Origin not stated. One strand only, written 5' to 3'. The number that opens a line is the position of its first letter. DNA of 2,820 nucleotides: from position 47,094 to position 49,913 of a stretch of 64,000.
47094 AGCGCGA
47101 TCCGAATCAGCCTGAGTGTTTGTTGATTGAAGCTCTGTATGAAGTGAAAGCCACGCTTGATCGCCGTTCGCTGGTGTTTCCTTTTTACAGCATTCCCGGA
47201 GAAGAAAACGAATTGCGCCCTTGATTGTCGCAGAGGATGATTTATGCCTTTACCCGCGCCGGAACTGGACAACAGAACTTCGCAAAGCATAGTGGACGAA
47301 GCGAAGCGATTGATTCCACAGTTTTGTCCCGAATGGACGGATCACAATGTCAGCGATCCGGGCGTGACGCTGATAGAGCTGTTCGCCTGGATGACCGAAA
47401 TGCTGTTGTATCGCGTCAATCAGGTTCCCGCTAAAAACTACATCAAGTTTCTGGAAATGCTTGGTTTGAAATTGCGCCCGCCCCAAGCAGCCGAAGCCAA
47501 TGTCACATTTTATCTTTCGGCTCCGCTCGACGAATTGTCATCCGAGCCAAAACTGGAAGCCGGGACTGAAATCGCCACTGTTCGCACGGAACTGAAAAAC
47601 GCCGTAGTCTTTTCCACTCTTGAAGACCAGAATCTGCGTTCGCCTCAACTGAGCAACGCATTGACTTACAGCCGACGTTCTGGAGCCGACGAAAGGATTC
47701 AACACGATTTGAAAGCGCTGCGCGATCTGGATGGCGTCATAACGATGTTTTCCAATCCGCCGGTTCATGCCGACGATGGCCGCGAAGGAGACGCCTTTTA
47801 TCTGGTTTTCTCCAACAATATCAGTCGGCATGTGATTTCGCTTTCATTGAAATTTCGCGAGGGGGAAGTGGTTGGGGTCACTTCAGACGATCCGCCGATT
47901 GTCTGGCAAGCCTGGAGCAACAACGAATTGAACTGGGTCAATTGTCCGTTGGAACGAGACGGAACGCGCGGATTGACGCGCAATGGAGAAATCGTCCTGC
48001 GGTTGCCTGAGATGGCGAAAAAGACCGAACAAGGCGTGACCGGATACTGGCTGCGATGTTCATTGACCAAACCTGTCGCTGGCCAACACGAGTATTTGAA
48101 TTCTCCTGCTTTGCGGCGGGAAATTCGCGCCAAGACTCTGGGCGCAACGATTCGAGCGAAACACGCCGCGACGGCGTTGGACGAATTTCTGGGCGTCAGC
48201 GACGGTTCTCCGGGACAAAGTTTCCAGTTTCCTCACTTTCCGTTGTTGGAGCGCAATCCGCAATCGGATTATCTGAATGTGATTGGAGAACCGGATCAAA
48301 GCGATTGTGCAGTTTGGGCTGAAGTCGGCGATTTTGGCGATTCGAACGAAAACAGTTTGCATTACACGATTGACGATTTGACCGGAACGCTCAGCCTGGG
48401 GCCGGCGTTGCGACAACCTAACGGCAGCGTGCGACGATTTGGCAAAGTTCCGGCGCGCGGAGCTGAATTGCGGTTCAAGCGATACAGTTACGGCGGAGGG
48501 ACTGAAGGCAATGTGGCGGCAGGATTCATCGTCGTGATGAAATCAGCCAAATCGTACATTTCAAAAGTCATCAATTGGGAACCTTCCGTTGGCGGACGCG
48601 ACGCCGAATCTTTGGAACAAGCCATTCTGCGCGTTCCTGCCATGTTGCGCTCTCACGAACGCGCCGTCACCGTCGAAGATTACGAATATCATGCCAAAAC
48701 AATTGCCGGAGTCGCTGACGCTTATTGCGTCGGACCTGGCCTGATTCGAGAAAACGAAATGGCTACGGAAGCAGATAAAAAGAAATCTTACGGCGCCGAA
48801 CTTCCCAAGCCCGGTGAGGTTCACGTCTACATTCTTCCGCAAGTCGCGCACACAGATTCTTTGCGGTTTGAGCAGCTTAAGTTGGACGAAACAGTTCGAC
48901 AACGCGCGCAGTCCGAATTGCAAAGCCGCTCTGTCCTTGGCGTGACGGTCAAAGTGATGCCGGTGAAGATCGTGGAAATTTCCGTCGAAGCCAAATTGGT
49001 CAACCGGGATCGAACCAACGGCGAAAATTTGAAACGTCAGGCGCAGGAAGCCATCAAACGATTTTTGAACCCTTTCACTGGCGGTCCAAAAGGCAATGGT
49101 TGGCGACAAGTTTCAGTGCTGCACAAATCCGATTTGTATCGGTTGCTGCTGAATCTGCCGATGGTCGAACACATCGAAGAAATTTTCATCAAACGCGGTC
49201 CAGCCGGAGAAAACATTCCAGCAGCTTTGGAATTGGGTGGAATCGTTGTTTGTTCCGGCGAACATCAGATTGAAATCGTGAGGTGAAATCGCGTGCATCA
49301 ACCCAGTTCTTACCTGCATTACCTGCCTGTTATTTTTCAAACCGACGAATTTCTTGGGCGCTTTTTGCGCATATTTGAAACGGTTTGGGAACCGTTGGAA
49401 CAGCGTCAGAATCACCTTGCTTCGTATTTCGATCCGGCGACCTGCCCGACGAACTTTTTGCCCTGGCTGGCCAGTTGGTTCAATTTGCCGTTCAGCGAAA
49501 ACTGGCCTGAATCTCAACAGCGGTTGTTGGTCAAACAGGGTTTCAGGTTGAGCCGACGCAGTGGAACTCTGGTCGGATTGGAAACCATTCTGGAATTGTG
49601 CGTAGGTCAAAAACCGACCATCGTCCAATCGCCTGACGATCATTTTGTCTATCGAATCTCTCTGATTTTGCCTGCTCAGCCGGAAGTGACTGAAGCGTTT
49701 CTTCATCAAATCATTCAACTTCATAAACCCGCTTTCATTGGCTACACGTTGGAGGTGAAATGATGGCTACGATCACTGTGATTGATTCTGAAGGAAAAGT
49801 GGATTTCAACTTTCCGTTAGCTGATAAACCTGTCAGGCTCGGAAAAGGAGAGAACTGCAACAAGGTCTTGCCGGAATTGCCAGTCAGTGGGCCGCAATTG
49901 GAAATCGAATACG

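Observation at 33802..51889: Complete capsid-less contractile injection system: eCIS hallmarks on a minimal P2-like baseplate, embedded between housekeeping genes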

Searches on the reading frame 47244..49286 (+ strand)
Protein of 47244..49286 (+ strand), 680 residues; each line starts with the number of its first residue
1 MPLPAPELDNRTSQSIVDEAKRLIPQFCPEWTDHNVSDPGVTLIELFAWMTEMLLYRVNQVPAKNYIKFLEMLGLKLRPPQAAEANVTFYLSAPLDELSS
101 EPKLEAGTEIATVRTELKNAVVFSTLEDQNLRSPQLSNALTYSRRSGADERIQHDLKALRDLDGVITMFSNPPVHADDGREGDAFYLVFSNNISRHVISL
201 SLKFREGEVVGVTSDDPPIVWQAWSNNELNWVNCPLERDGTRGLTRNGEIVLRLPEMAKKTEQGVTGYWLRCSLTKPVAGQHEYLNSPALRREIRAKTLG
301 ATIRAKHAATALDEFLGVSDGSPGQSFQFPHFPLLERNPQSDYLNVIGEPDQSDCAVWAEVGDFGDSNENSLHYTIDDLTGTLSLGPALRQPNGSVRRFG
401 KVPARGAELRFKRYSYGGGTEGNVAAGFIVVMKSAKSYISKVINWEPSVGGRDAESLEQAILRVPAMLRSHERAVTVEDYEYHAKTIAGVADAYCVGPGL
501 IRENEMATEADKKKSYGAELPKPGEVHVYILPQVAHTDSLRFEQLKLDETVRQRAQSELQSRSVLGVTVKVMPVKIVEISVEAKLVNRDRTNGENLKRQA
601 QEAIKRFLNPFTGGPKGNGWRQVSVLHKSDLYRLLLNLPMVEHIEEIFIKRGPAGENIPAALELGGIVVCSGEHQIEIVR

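Call 4: search_protein_families(library=pfam, proteins=[window:47244-49286:+], max_evalue=0.01)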
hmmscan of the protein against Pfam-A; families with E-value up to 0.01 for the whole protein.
window:47244-49286:+ (680 aa): 1 family
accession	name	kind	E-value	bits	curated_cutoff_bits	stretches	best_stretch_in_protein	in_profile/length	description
PF04865.19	Baseplate_J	-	4.6e-16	59.3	21.1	1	419-608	75-237/255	Baseplate J-like protein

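Call 19: search_solved_structures(query=window:47244-49286:+, max_evalue=0.001)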
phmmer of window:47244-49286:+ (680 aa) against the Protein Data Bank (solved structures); distinct sequences matched with E-value up to 0.001: 3.
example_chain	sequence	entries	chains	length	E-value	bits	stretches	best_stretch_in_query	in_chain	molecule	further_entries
9gtp_1K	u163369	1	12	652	4.2e-121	408.5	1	1-650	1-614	Baseplate protein J-like domain-containing protein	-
8kea_b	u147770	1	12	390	1.3e-06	30.2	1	399-612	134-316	wedge protein gp31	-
7aeb_G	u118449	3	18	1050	3.9e-06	28.6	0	404-656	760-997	Baseplate_J domain-containing protein | Baseplate protein J-like domain-containing protein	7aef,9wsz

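Call 28: search_protein_families(library=ncbifam, proteins=[window:47244-49286:+], max_evalue=0.1)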
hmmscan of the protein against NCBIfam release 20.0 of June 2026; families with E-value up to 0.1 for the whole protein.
window:47244-49286:+ (680 aa): 1 family
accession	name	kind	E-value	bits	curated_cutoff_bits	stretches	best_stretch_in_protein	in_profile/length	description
TIGR02243.1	TIGR02243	equivalog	9.5e-104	348.2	155.8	1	8-646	2-655/659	putative baseplate assembly protein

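Call 83: search_dna_similar(query=window:47244-49286:+, collection=plasmids, mode=protein, max_rows=15)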
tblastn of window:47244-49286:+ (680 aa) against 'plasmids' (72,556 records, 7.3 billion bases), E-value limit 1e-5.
Records with a match: 60; places in all: 78; records where one place covers at least 80% of the query: 48.
Best place of each record, by identity: <60% 60.
By first word of the organism name: Streptomyces 26; Deinococcus 6; Cereibacter 3; Rhodovulum 3; Streptantibioticus 2; Kitasatospora 2; Rhodococcus 2; Kovacikia 1; Oscillatoria 1; Brasilonema 1; and 13 more.
By predicted mobility (MOB-suite, as given by PLSDB): non-mobilizable 48; mobilizable 9; conjugative 3.
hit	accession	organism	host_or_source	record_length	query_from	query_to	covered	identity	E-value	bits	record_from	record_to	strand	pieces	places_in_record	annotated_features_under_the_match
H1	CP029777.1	Deinococcus actinosclerus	mixed culture,wastewater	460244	1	647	95%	40.5%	2e-141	464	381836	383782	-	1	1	putative baseplate assembly protein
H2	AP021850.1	Deinococcus grandis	-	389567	2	647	95%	40.1%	3e-139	457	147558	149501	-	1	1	putative baseplate assembly protein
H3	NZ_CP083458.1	Deinococcus taeanensis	whole organism,coastal dune soil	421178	1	649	95%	39.2%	8e-141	462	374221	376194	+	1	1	putative baseplate assembly protein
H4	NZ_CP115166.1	Deinococcus aquaticus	Freshwater stream system, activated ...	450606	1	647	95%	39.0%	3e-139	457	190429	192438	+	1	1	putative baseplate assembly protein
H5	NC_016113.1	Streptantibioticus cattleyicolor NRRL 8057 = DSM 46488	-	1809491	1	678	100%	37.2%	2e-116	391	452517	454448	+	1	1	none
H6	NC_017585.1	Streptantibioticus cattleyicolor NRRL 8057 = DSM 46488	-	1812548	1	678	100%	37.2%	2e-116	391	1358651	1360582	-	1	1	none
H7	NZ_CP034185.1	Deinococcus psychrotolerans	whole organism,R2A medium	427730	1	620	91%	40.2%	2e-141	464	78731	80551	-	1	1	putative baseplate assembly protein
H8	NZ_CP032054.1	Streptomyces clavuligerus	cell culture,soil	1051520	1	662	97%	36.8%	2e-108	368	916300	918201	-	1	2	none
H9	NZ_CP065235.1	Streptomyces clavuligerus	cell culture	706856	1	662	97%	36.8%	2e-108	368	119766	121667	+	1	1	putative baseplate assembly protein | GPW/gp25 family protein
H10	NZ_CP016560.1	Streptomyces clavuligerus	-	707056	1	662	97%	36.8%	2e-108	368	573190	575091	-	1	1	putative baseplate assembly protein | GPW/gp25 family protein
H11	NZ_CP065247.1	Streptomyces clavuligerus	cell culture,lab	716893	1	662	97%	36.8%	2e-108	368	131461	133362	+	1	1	putative baseplate assembly protein | GPW/gp25 family protein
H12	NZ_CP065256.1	Streptomyces clavuligerus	cell culture,lab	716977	1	662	97%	36.8%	2e-108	368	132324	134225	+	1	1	putative baseplate assembly protein | GPW/gp25 family protein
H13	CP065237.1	Streptomyces clavuligerus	cell culture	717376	1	662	97%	36.8%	2e-108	368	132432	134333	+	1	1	putative baseplate assembly protein | GPW/gp25 family protein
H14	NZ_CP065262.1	Streptomyces clavuligerus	cell culture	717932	1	662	97%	36.8%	2e-108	368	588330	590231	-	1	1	putative baseplate assembly protein | GPW/gp25 family protein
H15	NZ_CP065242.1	Streptomyces clavuligerus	cell culture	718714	1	662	97%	36.8%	2e-108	368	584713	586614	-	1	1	putative baseplate assembly protein | GPW/gp25 family protein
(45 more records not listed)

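Call 84: get_annotated_region(hit=H2, flank=16000)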
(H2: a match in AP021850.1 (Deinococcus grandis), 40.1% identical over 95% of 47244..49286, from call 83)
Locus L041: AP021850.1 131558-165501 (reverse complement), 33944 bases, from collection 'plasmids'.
description: Deinococcus grandis ATCC 43672 plasmid: pDEGR-1 DNA, complete genome
organism: Deinococcus grandis (NCBI taxid 57498)
taxonomy: Bacteria; Deinococcota; Deinococci; Deinococcales; Deinococcaceae; Deinococcus; Deinococcus grandis
host: -; source: -; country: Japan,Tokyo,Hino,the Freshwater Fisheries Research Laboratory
typing (MOB-suite, as given by PLSDB): non-mobilizable
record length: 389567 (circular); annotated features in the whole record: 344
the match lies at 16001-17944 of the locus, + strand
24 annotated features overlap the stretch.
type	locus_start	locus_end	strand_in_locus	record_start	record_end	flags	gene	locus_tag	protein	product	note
CDS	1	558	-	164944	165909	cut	-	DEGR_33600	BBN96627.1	1-phosphofructokinase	-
CDS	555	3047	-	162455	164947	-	-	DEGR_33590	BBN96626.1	phosphoenolpyruvate--protein phosphotransferase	-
CDS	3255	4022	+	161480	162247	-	-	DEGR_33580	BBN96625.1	glycerol-3-phosphate regulon repressor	-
CDS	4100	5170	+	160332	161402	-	-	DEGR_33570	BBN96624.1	hypothetical protein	-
CDS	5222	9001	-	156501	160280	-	-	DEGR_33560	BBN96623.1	hypothetical protein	-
CDS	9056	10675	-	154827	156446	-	-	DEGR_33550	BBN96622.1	tail protein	-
CDS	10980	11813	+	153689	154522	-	-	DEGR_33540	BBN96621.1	hypothetical protein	-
CDS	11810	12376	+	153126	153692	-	-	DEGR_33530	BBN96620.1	hypothetical protein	-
CDS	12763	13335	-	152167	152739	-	-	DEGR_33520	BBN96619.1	hypothetical protein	-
CDS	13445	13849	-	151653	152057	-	-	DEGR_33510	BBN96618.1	hypothetical protein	-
CDS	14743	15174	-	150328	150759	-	-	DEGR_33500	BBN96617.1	hypothetical protein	-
CDS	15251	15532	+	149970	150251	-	-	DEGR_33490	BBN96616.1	hypothetical protein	-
CDS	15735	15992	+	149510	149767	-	-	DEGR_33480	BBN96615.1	hypothetical protein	-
CDS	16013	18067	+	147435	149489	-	-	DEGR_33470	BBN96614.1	putative baseplate assembly protein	-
CDS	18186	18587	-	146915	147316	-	-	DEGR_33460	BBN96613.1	hypothetical protein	-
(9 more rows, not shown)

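Call 85: get_annotated_region(hit=H9, flank=15000)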
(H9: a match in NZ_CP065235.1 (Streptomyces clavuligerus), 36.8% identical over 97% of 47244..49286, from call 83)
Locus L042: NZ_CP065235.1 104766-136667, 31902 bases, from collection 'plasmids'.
description: Streptomyces clavuligerus strain F1D18 plasmid pF1D18A, complete sequence
organism: Streptomyces clavuligerus (NCBI taxid 1901)
taxonomy: Bacteria; Actinomycetota; Actinomycetes; Kitasatosporales; Streptomycetaceae; Streptomyces; Streptomyces clavuligerus
host: -; source: cell culture; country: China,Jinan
typing (MOB-suite, as given by PLSDB): non-mobilizable; replicon rep_cluster_12,rep_cluster_1922
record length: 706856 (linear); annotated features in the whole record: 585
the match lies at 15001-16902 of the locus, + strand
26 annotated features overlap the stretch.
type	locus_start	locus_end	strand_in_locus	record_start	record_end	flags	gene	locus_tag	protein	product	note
CDS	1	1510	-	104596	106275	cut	-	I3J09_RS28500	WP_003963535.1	hydrolase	-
CDS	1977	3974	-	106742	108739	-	-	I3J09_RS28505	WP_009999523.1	BTAD domain-containing putative transcriptional regulator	-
CDS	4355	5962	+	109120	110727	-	-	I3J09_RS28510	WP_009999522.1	phage tail sheath subtilisin-like domain-containing protein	-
CDS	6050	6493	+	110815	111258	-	-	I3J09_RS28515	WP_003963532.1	phage tail protein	-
CDS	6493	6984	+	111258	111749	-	-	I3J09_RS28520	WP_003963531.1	hypothetical protein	-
CDS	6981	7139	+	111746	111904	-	-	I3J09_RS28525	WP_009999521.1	hypothetical protein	-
CDS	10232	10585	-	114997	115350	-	-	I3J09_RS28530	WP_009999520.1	hypothetical protein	-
CDS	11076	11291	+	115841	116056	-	-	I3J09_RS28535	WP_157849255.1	hypothetical protein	-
CDS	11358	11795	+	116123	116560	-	-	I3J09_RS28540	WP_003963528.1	phage tail protein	-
CDS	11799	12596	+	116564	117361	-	-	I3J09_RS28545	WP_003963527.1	LysM peptidoglycan-binding domain-containing protein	-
CDS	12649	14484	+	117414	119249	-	-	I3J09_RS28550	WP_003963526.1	VgrG-related protein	-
CDS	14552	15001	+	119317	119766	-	-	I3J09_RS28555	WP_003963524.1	GPW/gp25 family protein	-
CDS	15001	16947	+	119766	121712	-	-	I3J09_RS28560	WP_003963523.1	putative baseplate assembly protein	-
CDS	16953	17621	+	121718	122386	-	-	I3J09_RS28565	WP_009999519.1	phage tail protein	-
CDS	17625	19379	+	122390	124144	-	-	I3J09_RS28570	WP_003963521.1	hypothetical protein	-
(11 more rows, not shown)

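Call 88: search_protein_families(library=pfam, proteins=[L041:19200-24008:+, L042:17625-19379:+, L041:18739-19203:+, L042:6493-6984:+], max_evalue=0.01)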
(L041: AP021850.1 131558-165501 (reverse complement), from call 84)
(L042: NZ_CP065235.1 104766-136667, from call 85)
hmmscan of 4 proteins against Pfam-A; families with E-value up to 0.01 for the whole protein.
L041:19200-24008:+ (1602 aa): 5 families
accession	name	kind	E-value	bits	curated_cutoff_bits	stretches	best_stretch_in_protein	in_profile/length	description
PF00069.31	Pkinase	-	1.3e-22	80.9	31.7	1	14-268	5-252/263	Protein kinase domain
PF07714.23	PK_Tyr_Ser-Thr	-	1.4e-18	67.6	23.1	1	30-267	25-248/258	Protein tyrosine and serine/threonine kinase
PF00498.31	FHA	-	8.7e-09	36.1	20.7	1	340-395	2-57/67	FHA domain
PF16697.10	Yop-YscD_cpl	-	1.5e-07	32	33.2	1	332-397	12-78/94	Inner membrane component of T3SS, cytoplasmic domain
PF11614.14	FixG_C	-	0.00015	22.3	25.6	1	444-517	37-109/119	IG-like fold at C-terminal of FixG, putative oxidoreductase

L042:17625-19379:+ (584 aa): 3 families
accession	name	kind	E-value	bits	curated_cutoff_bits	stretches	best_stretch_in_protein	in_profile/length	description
PF18912.6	DZR_2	-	0.00011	22.4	27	0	6-29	23-46/56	Double zinc ribbon domain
PF12773.13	DZR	-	0.00027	21.5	27.3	0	356-378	1-23/45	Double zinc ribbon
PF13240.11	Zn_Ribbon_1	-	0.00068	19.8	25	0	7-27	2-21/23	zinc-ribbon domain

L041:18739-19203:+ (154 aa): 1 family
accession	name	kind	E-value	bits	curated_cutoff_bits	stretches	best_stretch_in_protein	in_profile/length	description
PF09684.15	Tail_P2_I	-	2.5e-12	47.3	20.6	1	3-105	30-137/139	Phage tail protein (Tail_P2_I)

L042:6493-6984:+ (163 aa): 0 families

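Call 99: get_annotated_region(hit=H3, flank=9000)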
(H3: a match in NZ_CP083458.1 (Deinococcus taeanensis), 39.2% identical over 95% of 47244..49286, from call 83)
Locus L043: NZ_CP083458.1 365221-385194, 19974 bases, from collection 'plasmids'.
description: Deinococcus taeanensis strain TS293 plasmid p_TS293_4, complete sequence
organism: Deinococcus taeanensis (NCBI taxid 2737050)
taxonomy: Bacteria; Deinococcota; Deinococci; Deinococcales; Deinococcaceae; Deinococcus; Deinococcus taeanensis
host: -; source: whole organism,coastal dune soil; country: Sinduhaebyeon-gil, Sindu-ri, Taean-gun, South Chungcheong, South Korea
typing (MOB-suite, as given by PLSDB): non-mobilizable
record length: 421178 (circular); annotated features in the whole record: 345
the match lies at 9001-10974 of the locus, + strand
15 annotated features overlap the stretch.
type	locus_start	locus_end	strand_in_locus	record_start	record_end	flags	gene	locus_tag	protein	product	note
CDS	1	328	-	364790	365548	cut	-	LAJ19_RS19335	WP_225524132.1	DUF4157 domain-containing protein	-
CDS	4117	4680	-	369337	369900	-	-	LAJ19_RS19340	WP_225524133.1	phage tail protein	-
CDS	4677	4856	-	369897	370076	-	-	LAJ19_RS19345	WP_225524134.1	hypothetical protein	-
CDS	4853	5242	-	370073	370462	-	-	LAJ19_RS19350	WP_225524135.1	hypothetical protein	-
CDS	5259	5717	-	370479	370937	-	-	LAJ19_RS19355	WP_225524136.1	phage tail protein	-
CDS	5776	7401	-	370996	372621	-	-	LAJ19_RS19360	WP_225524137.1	phage tail sheath subtilisin-like domain-containing protein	-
CDS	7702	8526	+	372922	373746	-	-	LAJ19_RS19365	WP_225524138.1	DUF4255 domain-containing protein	-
CDS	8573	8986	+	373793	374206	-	-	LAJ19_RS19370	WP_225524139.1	GPW/gp25 family protein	-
CDS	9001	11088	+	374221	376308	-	-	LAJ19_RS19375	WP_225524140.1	putative baseplate assembly protein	-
CDS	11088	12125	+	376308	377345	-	-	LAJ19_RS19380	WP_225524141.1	phage tail protein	-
CDS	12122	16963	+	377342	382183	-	-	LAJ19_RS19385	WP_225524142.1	FHA domain-containing serine/threonine-protein kinase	-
CDS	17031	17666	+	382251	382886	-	-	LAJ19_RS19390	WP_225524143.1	hypothetical protein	-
CDS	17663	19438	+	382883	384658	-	-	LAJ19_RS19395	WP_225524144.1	VgrG-related protein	-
CDS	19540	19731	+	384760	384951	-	-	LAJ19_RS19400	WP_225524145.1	hypothetical protein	-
CDS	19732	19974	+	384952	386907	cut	-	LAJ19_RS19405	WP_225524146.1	ATP-binding protein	-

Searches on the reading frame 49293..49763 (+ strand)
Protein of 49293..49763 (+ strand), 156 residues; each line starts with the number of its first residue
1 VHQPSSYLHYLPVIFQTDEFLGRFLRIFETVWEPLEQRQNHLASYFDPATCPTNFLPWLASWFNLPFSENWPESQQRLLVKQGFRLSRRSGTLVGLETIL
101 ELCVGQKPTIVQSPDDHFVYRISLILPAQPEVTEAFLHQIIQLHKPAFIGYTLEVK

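Call 4: search_protein_families(library=pfam, proteins=[window:49293-49763:+], max_evalue=0.01)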
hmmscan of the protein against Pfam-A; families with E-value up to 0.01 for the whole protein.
window:49293-49763:+ (156 aa): 2 families
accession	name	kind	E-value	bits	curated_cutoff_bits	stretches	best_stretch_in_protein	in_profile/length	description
PF09684.15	Tail_P2_I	-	2.4e-16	60.3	20.6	1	25-139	9-127/139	Phage tail protein (Tail_P2_I)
PF10076.14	Phage_Mu_Gp48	-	0.0024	18.1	37.4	1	7-153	3-147/150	Bacteriophage Mu-like, Gp48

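Call 20: search_solved_structures(query=window:49293-49763:+, max_evalue=0.1)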
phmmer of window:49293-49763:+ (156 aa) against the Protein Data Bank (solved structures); distinct sequences matched with E-value up to 0.1: 5.
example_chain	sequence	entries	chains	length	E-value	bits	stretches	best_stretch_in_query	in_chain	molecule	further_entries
9gtp_E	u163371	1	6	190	1.3e-12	51.2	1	10-130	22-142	Secreted protein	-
8prj_A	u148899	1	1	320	0.00085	22.6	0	103-123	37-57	v31Bagel8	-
6u5b_0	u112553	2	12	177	0.0032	20.7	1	43-101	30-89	Tri2 PA0619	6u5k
8prs_A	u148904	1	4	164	0.047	16.9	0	103-123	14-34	nvBagel4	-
8pra_A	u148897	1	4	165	0.058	16.6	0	103-123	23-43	Cell surface protein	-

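Call 76: search_protein_families(library=phrogs, proteins=[window:49293-49763:+], max_evalue=0.01)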
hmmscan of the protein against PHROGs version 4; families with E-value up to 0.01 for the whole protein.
window:49293-49763:+ (156 aa): 3 families
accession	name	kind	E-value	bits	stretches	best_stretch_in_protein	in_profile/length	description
phrog_48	-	tail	6.5e-14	52.8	1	37-143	38-147/478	tail protein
phrog_5726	-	tail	7e-07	30.3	1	43-102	37-100/249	tail protein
phrog_34934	-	tail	1.2e-05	25.4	1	38-119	33-114/413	tail protein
